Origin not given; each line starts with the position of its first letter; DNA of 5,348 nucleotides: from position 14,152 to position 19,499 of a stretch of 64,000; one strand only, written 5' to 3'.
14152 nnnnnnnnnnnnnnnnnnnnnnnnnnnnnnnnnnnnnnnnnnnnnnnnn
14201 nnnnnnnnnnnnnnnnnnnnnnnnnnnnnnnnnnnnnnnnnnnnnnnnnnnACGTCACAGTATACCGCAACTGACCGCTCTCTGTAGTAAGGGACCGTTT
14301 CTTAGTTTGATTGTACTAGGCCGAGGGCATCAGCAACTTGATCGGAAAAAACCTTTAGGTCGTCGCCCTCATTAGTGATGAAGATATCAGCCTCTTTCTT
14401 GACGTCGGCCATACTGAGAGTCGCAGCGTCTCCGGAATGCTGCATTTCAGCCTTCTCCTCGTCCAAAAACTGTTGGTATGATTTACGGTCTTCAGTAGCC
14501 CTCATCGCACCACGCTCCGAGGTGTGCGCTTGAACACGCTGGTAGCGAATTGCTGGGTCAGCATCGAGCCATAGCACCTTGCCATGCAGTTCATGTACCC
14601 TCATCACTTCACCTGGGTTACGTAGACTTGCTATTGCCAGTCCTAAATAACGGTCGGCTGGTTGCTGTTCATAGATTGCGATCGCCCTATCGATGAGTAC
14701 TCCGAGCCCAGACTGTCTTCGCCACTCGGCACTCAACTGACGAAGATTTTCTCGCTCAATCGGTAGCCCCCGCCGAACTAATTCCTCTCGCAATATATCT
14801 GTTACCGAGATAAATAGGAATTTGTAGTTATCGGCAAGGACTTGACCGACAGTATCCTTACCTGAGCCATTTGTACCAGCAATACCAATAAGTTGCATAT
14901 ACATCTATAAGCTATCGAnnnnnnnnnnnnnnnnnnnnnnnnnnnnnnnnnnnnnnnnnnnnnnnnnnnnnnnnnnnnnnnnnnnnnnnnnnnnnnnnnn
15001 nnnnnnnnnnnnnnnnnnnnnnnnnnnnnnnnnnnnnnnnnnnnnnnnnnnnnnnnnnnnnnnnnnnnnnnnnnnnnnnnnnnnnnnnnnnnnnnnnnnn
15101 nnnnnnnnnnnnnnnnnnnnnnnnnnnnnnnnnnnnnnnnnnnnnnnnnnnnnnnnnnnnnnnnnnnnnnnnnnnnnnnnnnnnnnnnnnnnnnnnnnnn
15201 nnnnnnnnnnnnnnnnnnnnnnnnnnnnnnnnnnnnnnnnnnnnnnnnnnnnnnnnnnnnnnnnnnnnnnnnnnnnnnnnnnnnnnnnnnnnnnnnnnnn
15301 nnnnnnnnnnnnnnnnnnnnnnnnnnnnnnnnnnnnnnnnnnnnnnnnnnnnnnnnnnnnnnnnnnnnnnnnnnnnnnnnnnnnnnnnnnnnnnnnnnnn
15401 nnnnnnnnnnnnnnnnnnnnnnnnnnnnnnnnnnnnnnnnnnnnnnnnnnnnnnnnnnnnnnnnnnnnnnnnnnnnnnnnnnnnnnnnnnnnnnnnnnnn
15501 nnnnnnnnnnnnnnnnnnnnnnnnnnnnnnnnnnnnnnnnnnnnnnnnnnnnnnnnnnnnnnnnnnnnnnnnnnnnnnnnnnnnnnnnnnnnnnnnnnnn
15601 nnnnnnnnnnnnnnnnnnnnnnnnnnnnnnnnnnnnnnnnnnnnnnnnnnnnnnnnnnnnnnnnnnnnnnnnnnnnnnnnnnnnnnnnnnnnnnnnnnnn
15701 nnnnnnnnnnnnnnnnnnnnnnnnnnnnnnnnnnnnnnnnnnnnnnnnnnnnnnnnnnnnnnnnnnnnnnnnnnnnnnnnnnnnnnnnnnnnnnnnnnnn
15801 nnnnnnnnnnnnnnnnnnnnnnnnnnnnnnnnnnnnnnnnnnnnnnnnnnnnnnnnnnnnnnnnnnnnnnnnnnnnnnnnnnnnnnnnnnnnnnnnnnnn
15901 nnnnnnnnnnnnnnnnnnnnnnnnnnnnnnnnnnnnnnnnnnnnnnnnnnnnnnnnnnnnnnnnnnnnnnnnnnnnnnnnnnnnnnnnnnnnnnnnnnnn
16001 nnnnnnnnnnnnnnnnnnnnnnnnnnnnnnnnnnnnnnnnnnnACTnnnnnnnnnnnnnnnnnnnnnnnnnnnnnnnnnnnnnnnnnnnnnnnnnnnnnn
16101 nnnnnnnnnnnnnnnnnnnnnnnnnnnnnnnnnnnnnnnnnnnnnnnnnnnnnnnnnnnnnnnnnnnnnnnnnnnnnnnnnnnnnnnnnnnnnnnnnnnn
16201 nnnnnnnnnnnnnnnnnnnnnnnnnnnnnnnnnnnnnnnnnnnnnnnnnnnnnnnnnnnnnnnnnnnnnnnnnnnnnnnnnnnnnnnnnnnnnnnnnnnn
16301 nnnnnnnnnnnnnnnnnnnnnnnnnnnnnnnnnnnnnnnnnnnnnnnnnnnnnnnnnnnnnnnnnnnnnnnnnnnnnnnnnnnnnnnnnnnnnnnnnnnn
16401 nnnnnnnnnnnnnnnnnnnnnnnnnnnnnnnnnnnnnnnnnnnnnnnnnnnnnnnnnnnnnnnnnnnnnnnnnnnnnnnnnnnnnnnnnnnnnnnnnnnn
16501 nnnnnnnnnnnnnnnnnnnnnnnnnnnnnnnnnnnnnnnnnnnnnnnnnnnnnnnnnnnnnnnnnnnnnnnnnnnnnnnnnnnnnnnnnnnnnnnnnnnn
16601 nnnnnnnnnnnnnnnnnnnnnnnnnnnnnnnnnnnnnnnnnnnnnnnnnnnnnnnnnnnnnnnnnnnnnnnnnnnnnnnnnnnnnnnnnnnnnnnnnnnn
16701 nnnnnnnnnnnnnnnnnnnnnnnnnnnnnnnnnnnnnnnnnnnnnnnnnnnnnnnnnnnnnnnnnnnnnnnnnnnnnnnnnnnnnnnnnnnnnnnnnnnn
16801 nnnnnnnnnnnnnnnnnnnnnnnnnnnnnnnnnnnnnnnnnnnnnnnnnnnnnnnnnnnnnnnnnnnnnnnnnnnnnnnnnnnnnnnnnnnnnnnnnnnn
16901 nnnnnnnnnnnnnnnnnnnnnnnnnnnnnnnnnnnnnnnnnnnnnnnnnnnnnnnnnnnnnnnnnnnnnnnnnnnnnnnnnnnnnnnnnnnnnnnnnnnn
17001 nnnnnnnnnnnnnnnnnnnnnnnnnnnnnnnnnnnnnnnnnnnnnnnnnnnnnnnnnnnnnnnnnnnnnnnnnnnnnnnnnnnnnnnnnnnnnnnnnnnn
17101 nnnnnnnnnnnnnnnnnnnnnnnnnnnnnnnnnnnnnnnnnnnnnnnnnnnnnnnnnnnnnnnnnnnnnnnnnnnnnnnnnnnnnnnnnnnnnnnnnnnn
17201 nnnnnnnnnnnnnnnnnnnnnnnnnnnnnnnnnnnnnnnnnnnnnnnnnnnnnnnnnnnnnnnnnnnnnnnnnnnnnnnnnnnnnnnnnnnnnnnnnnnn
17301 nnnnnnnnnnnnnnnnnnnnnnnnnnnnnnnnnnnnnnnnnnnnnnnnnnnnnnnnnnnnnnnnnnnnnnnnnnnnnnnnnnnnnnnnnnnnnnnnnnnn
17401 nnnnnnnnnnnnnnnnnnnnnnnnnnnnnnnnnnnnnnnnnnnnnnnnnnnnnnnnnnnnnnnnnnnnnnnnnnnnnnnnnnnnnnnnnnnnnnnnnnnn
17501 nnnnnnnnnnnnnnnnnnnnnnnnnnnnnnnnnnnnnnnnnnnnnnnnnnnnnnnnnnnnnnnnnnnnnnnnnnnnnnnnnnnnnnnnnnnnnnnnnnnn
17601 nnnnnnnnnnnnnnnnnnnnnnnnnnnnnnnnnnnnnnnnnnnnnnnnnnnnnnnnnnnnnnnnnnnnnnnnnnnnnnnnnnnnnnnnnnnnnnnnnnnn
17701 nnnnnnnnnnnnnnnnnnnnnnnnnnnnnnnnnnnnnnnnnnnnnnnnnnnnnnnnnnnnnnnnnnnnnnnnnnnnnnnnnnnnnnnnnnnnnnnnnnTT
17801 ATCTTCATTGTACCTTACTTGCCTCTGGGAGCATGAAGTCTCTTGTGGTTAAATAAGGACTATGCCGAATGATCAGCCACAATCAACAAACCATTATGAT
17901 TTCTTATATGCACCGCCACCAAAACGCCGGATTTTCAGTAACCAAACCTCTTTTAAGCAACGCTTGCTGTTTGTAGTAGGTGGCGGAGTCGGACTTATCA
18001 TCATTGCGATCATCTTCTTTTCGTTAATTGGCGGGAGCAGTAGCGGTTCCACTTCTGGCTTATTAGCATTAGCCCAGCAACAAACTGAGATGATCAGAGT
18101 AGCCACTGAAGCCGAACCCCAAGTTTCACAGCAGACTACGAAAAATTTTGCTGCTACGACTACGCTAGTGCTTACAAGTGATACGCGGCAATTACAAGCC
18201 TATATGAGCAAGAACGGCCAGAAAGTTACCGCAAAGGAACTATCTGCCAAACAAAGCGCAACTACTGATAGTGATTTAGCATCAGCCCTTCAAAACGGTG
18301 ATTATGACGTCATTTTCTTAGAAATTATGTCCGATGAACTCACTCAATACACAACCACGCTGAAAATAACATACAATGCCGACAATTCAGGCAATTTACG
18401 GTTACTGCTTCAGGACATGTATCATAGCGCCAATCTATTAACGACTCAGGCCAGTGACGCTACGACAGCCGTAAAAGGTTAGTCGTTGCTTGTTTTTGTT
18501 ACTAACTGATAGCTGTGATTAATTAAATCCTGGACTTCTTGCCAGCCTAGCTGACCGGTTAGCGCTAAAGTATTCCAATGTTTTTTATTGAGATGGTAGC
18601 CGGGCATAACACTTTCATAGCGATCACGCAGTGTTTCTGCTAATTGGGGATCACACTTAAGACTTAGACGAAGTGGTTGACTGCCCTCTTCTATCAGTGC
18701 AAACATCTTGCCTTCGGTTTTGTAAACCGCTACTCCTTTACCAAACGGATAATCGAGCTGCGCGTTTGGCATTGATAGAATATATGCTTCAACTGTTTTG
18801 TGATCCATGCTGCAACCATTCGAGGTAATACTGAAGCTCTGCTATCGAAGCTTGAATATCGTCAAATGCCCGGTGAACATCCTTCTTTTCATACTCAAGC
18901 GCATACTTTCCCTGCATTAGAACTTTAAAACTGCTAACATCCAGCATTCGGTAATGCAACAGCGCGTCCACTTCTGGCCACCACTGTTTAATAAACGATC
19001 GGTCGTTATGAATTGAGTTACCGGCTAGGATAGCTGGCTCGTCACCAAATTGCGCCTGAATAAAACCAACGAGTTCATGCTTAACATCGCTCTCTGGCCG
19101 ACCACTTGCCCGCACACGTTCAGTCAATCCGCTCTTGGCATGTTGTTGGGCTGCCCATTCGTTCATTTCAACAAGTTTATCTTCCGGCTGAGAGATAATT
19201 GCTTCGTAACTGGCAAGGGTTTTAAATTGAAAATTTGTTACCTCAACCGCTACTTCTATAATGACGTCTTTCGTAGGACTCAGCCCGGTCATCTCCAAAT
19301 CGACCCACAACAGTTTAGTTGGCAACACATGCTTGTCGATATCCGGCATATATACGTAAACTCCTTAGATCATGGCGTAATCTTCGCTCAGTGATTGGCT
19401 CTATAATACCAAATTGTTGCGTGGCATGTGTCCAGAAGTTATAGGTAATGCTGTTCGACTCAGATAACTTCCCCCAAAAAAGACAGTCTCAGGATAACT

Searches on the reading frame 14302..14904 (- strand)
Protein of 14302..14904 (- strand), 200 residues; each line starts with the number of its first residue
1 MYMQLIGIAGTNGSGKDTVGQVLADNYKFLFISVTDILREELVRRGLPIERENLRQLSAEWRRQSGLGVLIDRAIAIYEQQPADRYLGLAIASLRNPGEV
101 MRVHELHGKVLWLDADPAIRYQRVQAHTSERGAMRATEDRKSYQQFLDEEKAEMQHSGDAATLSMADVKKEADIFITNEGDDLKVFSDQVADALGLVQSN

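Call 78: search_protein_families(library=pfam, proteins=[window:14302-14904:-], max_evalue=0.001)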
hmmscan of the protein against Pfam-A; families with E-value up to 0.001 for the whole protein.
window:14302-14904:- (200 aa): 3 families
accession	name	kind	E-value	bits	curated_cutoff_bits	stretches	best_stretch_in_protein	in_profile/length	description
PF13207.12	AAA_17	-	8.8e-10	39.4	27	1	10-131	2-127/136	AAA domain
PF13238.12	AAA_18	-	1.7e-08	35.4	29.4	1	6-135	1-119/128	AAA domain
PF01202.28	SKI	-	1.4e-06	28.9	22.1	0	101-154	79-131/159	Shikimate kinase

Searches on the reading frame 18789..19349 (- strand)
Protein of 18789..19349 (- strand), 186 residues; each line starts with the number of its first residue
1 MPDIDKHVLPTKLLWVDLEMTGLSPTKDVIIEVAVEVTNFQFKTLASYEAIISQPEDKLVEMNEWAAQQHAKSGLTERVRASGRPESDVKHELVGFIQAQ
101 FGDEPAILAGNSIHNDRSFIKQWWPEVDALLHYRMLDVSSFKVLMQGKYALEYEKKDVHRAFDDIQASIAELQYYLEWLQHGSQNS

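Call 79: search_protein_families(library=pfam, proteins=[window:18789-19349:-], max_evalue=0.001)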
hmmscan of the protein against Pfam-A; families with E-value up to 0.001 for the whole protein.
window:18789-19349:- (186 aa): 1 family
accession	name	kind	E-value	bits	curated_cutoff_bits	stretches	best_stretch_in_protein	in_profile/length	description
PF00929.31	RNase_T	-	6e-19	69.6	24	1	14-171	1-163/164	Exonuclease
